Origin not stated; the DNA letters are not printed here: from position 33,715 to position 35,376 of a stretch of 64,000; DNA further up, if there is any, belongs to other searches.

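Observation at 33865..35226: IPCT/DIPPS-like bifunctional cytidylyltransferase-CDP-alcohol phosphotransferase inside the hopanoid/phosphonate cluster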

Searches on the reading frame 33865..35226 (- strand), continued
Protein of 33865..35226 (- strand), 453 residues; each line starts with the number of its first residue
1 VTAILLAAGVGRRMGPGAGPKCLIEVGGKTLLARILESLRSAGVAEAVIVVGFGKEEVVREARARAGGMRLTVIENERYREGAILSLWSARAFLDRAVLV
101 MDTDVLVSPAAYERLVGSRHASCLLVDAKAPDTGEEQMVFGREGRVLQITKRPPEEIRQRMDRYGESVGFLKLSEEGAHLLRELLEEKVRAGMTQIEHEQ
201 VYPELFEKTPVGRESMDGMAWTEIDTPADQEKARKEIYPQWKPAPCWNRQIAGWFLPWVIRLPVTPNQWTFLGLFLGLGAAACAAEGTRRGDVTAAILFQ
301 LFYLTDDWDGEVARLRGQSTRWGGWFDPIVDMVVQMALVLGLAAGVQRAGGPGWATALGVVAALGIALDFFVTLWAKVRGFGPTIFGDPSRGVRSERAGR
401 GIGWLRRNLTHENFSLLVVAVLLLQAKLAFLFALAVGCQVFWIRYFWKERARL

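Call 52: search_protein_families(library=ncbifam, proteins=[L006:9763-10662:+, L006:10659-11813:-, L006:11904-13343:-, L006:3924-6746:+, P0087, L048:7913-8914:+, L048:6430-7125:+, L048:9001-9777:+], max_evalue=1e-10)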
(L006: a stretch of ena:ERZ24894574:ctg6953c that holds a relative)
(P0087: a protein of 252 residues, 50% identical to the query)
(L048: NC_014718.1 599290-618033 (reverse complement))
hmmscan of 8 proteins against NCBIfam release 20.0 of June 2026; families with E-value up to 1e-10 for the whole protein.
L006:9763-10662:+ (299 aa): 3 families
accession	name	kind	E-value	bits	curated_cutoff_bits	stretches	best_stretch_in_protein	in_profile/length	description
TIGR03473.1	HpnK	hypoth_equivalog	1.5e-92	309.9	232.6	1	9-290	2-281/283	hopanoid biosynthesis-associated protein HpnK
NF002559.0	PRK02134.1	equivalog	8.5e-42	143.4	227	1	9-167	3-155/249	chitin disaccharide deacetylase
NF052308.1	CarbhyDeactlThm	equivalog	1e-15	57.8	400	1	7-289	10-259/265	carbohydrate deacetylase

L006:10659-11813:- (384 aa): 2 families
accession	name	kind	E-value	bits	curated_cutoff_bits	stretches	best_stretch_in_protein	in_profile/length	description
TIGR03472.1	HpnI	equivalog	3e-108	362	310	1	9-382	4-372/373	bacteriohopanetetrol glucosamine biosynthesis glycosyltransferase HpnI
TIGR03469.1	HpnB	hypoth_equivalog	3.6e-12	46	379.25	1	41-342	38-351/386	hopene-associated glycosyltransferase HpnB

L006:11904-13343:- (479 aa): 14 families
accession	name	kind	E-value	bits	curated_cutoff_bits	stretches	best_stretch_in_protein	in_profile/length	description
TIGR03471.1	HpnJ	equivalog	3e-217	722.1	577.6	1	1-470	1-471/472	hopanoid biosynthesis associated radical SAM protein HpnJ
NF038361.1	rSAM_Sden_1168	equivalog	1.6e-41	142.5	575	1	121-460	199-535/560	Sden_1168 family B12-binding radical SAM P-methyltransferase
TIGR02026.1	BchE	equivalog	3.8e-35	121.7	481.35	1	29-469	17-462/497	magnesium-protoporphyrin IX monomethyl ester anaerobic oxidative cyclase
TIGR04014.1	B12_SAM_MJ_0865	equivalog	1.4e-29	103.1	360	1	70-390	40-360/434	methyl-coenzyme M reductase glutamine C-methyltransferase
TIGR04479.1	bcpD_PhpK_rSAM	subfamily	3.2e-29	101.7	600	1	181-373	225-416/504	PhpK family radical SAM P-methyltransferase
NF050148.1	rSAM_ApyD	equivalog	7.6e-27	94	750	1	80-390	86-395/645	RiPP biosynthesis radical SAM protein ApyD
NF033070.1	rSAM_AprD4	equivalog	4.4e-24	85.2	500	1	182-398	178-400/456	AprD4 family radical SAM diol-dehydratase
TIGR04072.2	rSAM_ladder_B12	equivalog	3.8e-23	81.8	360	1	199-406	181-390/443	lipid biosynthesis B12-binding/radical SAM protein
TIGR04013.1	B12_SAM_MJ_1487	hypoth_equivalog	5.5e-21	74.9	251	0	300-386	267-355/382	TIGR04013 family B12-binding domain/radical SAM domain-containing protein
TIGR03975.1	rSAM_ocin_1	subfamily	1.3e-18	66.9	281.85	1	88-362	148-426/606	RiPP maturation radical SAM C-methyltransferase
TIGR04367.1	HpnR_B12_rSAM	equivalog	2.7e-15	55.9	650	1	88-385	81-370/490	hopanoid C-3 methylase HpnR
TIGR04295.1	B12_rSAM_oligo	hypoth_equivalog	1.2e-13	50.6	400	1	70-276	76-274/422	TIGR04295 family B12-binding domain-containing radical SAM protein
NF033712.0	B12_rSAM_KedN5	subfamily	1.8e-12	46.3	700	1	86-356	80-360/624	KedN5 family methylcobalamin-dependent radical SAM C-methyltransferase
NF045585.1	rSAM_slr0320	equivalog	3e-12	45.8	775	1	197-367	234-410/511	photosystem II high light acclimation radical SAM protein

L006:3924-6746:+ (940 aa): 5 families
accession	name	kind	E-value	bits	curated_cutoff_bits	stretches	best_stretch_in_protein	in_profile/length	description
TIGR03480.1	HpnN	hypoth_equivalog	4e-172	574.3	751.85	1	27-917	9-861/862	hopanoid biosynthesis associated RND transporter like protein HpnN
NF052374.1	HopndTporHpnN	equivalog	4.1e-99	332.8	1100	2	255-914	213-856/858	hopanoid transporter HpnN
NF045600.2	BstA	equivalog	1.8e-83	281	1400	1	25-909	10-891/903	sterol transporter cytoplasmic membrane protein BstA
TIGR00921.1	2A067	subfamily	1.1e-57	195.7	351.9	2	277-471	156-349/733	hydrophobe/amphiphile efflux-3 (HAE3) family transporter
TIGR00833.1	actII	subfamily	2.6e-39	135.2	874.7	1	269-538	129-400/910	MMPL family RND transporter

P0087 (252 aa): 9 families
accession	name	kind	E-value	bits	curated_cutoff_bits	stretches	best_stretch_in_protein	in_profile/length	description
TIGR03992.1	Arch_glmU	subfamily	4.3e-25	88.4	292.1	1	1-238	1-230/393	bifunctional sugar-1-phosphate nucleotidylyltransferase/acetyltransferase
NF041313.1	UDPGP_AglF_Halo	equivalog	2.8e-24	85.8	400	1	1-141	1-143/234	UTP--glucose-1-phosphate uridylyltransferase AglF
NF041135.1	IPPtranDIPPsyn_Thcocales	equivalog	8.1e-20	71.2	580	1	1-236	1-218/419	bifunctional L-myo-inositol-1-phosphate cytidylyltransferase/CDP-L-myo-inositol myo-inositolphosphotransferase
NF038362.1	Sden_1164_fam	equivalog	1.2e-17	64.3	300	1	3-243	4-266/266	Sden_1164 family protein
NF045761.1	NAMPUrTaseMurU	equivalog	4e-17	62.8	250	1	1-66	1-66/226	N-acetylmuramate alpha-1-phosphate uridylyltransferase MurU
NF041173.1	Sug_nt_acttase_Thmprot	equivalog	3.5e-14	52.6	600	1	1-137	1-134/405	bifunctional sugar-1-phosphate nucleotidylyltransferase/acetyltransferase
NF045697.1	MurNAcPUrMurU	equivalog_domain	6.2e-13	48.7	370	1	4-79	1-75/229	N-acetylmuramate alpha-1-phosphate uridylyltransferase MurU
NF045665.1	NTPtran_DVU1551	equivalog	2.7e-11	43.1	315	1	1-99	1-90/359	DVU_1551 family NTP transferase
NF052502.1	man1P_GTase_Rv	exception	2.9e-11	42.8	440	0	2-114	2-115/352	mannose-1-phosphate guanylyltransferase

L048:7913-8914:+ (333 aa): 1 family
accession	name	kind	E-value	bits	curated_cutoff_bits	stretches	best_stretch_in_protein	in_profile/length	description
TIGR03476.1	HpnL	subfamily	1.8e-98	329.8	195.65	1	1-318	1-318/318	putative membrane protein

L048:6430-7125:+ (231 aa): 1 family
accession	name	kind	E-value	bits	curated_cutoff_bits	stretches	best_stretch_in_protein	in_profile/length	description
NF040950.1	archin_ph_syn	equivalog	1.5e-14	54.3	180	1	27-156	12-132/191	archaetidylinositol phosphate synthase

L048:9001-9777:+ (258 aa): 4 families
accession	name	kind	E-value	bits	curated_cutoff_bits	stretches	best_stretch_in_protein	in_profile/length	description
NF041135.1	IPPtranDIPPsyn_Thcocales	equivalog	8.3e-14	51.4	580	1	1-242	1-217/419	bifunctional L-myo-inositol-1-phosphate cytidylyltransferase/CDP-L-myo-inositol myo-inositolphosphotransferase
NF038362.1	Sden_1164_fam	equivalog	3.7e-13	49.5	300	1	3-198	4-206/266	Sden_1164 family protein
NF045761.1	NAMPUrTaseMurU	equivalog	3.4e-11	43.4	250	1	1-65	1-64/226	N-acetylmuramate alpha-1-phosphate uridylyltransferase MurU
TIGR03992.1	Arch_glmU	subfamily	7e-11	41.6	292.1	1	1-125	1-122/393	bifunctional sugar-1-phosphate nucleotidylyltransferase/acetyltransferase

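Call 59: find_encoding_contigs(protein=P0120, flank=10000, max_places=1)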
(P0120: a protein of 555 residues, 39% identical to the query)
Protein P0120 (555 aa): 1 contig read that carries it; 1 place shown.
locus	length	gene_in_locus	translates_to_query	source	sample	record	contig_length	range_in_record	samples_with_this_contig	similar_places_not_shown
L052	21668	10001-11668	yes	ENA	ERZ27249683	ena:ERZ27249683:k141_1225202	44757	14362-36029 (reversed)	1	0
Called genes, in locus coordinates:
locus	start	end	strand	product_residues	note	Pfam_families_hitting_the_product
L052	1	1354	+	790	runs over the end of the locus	PF00989:PAS (weak), PF08448:PAS_4, PF13426:PAS_9, PF08447:PAS_3, PF00989:PAS, PF13188:PAS_8, PF13426:PAS_9 (weak), PF07536:HWE_HK, +1 more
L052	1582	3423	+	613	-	PF14522:Cytochrome_C7 (faint), PF22113:Mtrc-MtrF_II-IV_dom (faint)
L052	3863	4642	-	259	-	PF04199:Cyclase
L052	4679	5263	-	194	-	PF02775:TPP_enzyme_C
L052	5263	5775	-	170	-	PF02776:TPP_enzyme_N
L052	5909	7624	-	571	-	PF01425:Amidase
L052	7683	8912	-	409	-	PF00209:SNF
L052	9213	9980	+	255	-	PF05721:PhyH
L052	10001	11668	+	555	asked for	PF01066:CDP-OH_P_transf, PF12804:NTP_transf_3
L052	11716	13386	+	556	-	PF13714:PEP_mutase, PF12804:NTP_transf_3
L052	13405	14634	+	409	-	PF02776:TPP_enzyme_N, PF02775:TPP_enzyme_C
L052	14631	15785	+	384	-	PF00266:Aminotran_5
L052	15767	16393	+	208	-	PF05494:MlaC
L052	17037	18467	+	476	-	PF01704:UDPGP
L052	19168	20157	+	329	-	-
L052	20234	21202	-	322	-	-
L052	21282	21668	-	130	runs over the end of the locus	PF01648:ACPS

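Call 66: get_annotated_region(hit=H2, flank=15000)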
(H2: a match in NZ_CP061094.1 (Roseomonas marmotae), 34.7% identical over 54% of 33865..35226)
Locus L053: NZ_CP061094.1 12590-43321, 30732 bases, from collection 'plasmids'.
description: Roseomonas marmotae strain 1318 plasmid p1318-3
organism: Roseomonas marmotae (NCBI taxid 2768161)
taxonomy: Bacteria; Pseudomonadota; Alphaproteobacteria; Rhodospirillales; Acetobacteraceae; Roseomonas; Roseomonas marmotae
host: -; source: Marmota himalayana,pure culture; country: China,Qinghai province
typing (MOB-suite, as given by PLSDB): non-mobilizable
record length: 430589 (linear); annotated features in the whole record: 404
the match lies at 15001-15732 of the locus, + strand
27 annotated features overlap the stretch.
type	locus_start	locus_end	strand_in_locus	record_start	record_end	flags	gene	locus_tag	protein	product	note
CDS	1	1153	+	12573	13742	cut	-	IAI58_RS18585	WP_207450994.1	glycosyltransferase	-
CDS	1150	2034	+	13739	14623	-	hpnC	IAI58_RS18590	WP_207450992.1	squalene synthase HpnC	-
CDS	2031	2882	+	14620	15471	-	hpnD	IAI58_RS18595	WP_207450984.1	presqualene diphosphate synthase HpnD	GO:0016117 - carotenoid biosynthetic process [Evidence IEA]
CDS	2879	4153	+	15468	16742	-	hpnE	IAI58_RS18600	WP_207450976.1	hydroxysqualene dehydroxylase HpnE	-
CDS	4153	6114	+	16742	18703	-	shc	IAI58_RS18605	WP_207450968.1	squalene--hopene cyclase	GO:0019746 - hopanoid biosynthetic process [Evidence IEA]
CDS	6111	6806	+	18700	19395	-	-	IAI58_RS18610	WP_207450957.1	hopanoid-associated phosphorylase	-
CDS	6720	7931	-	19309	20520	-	hpnH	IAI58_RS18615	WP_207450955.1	adenosyl-hopene transferase HpnH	-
CDS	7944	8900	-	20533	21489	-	ispH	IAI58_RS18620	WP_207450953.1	4-hydroxy-3-methylbut-2-enyl diphosphate reductase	GO:0050992 - dimethylallyl diphosphate biosynthetic process [Evidence IEA]; GO:0019288 - isopentenyl diphosphate ...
CDS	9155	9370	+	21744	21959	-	-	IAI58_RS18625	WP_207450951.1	hypothetical protein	-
CDS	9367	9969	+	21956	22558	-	-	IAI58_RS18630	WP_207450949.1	CDP-alcohol phosphatidyltransferase family protein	-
CDS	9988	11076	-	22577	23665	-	-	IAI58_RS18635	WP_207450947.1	2-aminoethylphosphonate--pyruvate transaminase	GO:0019700 - organic phosphonate catabolic process [Evidence IEA]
CDS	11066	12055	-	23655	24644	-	-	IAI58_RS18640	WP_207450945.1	lysylphosphatidylglycerol synthase domain-containing protein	-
CDS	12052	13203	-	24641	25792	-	aepY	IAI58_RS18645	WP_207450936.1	phosphonopyruvate decarboxylase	GO:0017000 - antibiotic biosynthetic process [Evidence IEA]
CDS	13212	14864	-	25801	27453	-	aepX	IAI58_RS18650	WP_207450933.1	phosphoenolpyruvate mutase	GO:0019634 - organic phosphonate metabolic process [Evidence IEA]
CDS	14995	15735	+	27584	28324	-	-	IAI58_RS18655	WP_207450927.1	phosphocholine cytidylyltransferase family protein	-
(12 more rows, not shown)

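Call 67: get_annotated_region(hit=H7, flank=12000)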
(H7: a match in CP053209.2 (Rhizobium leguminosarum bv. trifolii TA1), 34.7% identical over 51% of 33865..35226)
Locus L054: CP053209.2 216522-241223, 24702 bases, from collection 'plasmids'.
description: Rhizobium leguminosarum bv. trifolii TA1 plasmid pRltTA1A, complete sequence
organism: Rhizobium leguminosarum bv. trifolii TA1 (NCBI taxid 754521)
taxonomy: Bacteria; Pseudomonadota; Alphaproteobacteria; Hyphomicrobiales; Rhizobiaceae; Rhizobium; Rhizobium leguminosarum; Rhizobium leguminosarum bv. trifolii TA1
host: -; source: Trifolium spumosum L. (Annual Mediterranean clovers); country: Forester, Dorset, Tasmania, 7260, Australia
typing (MOB-suite, as given by PLSDB): conjugative; relaxase MOBQ; mating-pair formation MPF_T
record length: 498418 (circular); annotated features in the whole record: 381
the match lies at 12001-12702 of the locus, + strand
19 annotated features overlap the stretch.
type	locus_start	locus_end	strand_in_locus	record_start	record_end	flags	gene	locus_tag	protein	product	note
CDS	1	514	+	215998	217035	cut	-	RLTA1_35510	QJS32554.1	PAS domain-containing protein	-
CDS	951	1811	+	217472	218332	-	-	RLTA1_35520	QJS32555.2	tyrosine-type recombinase/integrase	-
CDS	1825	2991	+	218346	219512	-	-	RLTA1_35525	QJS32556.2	IS91 family transposase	-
CDS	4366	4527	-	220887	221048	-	-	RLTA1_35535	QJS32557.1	transposase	-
CDS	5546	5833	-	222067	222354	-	-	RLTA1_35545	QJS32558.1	hypothetical protein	-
CDS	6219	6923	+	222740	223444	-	-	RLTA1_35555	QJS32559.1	IS6 family transposase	-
CDS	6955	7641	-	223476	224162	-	-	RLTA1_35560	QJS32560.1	hypothetical protein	-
CDS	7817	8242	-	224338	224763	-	-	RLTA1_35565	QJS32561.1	hypothetical protein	-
CDS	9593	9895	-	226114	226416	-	-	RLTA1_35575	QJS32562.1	AAA family ATPase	-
CDS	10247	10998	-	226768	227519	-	-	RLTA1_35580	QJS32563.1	IS5 family transposase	-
CDS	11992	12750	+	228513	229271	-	-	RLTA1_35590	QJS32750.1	NTP transferase domain-containing protein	-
CDS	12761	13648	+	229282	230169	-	-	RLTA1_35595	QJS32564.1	GHMP kinase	-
CDS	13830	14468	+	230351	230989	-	-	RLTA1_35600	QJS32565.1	CDP-alcohol phosphatidyltransferase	-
CDS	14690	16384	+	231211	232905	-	-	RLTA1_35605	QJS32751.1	asparagine synthase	-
CDS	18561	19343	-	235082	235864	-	-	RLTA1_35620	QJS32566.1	ABC transporter permease subunit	-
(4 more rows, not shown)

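Call 83: search_protein_representatives(alignment_id=A2)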
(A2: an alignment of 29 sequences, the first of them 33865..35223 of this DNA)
Query: 29 sequences, 458 profile positions. Proteins with E-value up to 0.001 (for the whole library): 32910; up to 1e-10: 8915; up to 1e-30: 520. The best 150 are listed.
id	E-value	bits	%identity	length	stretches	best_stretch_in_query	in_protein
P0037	1.1e-220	749.6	-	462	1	1-455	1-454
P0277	2.5e-109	382.5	-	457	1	1-447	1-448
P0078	1.5e-105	370.1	-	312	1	14-237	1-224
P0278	9.7e-100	350.9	-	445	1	1-447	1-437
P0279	6.0e-96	338.4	-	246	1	212-455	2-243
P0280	1.1e-94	334.3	-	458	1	1-450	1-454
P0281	1.7e-77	277.6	-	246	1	1-243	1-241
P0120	3.6e-76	273.2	-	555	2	3-244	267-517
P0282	8.8e-72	258.8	-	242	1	1-241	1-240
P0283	1.2e-71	258.4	-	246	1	2-235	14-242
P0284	1.2e-70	255.0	-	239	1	1-235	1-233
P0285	5.1e-70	252.9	-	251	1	1-242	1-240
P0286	2.2e-68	247.6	-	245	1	1-243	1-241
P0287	3.2e-68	247.0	-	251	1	1-244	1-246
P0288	4.2e-67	243.3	-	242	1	2-234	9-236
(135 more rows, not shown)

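Call 87: search_protein_families(library=pfam, proteins=[L029:10729-11586:+, L029:11583-12338:+, L029:12358-13572:+, L029:12244-13470:-, L029:13908-15038:+, L029:15069-16838:+, L029:16399-17394:+, L029:17470-18288:+, L029:18969-20114:+, L029:18465-20555:-], max_evalue=0.00001)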
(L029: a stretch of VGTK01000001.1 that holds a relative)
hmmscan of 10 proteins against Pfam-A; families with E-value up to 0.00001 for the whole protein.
L029:10729-11586:+ (285 aa): 1 family
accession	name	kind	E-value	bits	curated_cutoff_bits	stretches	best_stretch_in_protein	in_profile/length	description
PF04794.17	YdjC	-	2.4e-68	231.3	29.7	1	3-271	1-265/266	YdjC-like protein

L029:11583-12338:+ (251 aa): 0 families

L029:12358-13572:+ (404 aa): 1 family
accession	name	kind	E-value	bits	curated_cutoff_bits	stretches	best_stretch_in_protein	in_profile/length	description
PF02515.22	CoA_transf_3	-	4.6e-93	312.7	23.3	1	3-379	1-365/366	CoA-transferase family III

L029:12244-13470:- (408 aa): 0 families

L029:13908-15038:+ (376 aa): 0 families

L029:15069-16838:+ (589 aa): 0 families

L029:16399-17394:+ (331 aa): 2 families
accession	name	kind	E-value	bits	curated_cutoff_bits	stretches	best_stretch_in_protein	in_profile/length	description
PF03466.25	LysR_substrate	-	2.6e-42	145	28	1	95-300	3-208/209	LysR substrate binding domain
PF00126.33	HTH_1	-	9.4e-23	80.4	26.6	1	10-69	1-60/60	Bacterial regulatory helix-turn-helix protein, lysR family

L029:17470-18288:+ (272 aa): 0 families

L029:18969-20114:+ (381 aa): 4 families
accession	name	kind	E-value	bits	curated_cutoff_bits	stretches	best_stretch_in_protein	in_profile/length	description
PF00441.29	Acyl-CoA_dh_1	-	3.9e-49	167.1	22.4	1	229-377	1-149/150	Acyl-CoA dehydrogenase, C-terminal domain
PF02771.21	Acyl-CoA_dh_N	-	1.5e-31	109.6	22.9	1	7-115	1-110/113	Acyl-CoA dehydrogenase, N-terminal domain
PF02770.24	Acyl-CoA_dh_M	-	3.1e-26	91.8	33.3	1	123-217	2-97/97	Acyl-CoA dehydrogenase, middle domain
PF08028.16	Acyl-CoA_dh_2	-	3.7e-15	56.8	22.7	1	245-366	2-133/134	Acyl-CoA dehydrogenase, C-terminal domain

L029:18465-20555:- (696 aa): 0 families
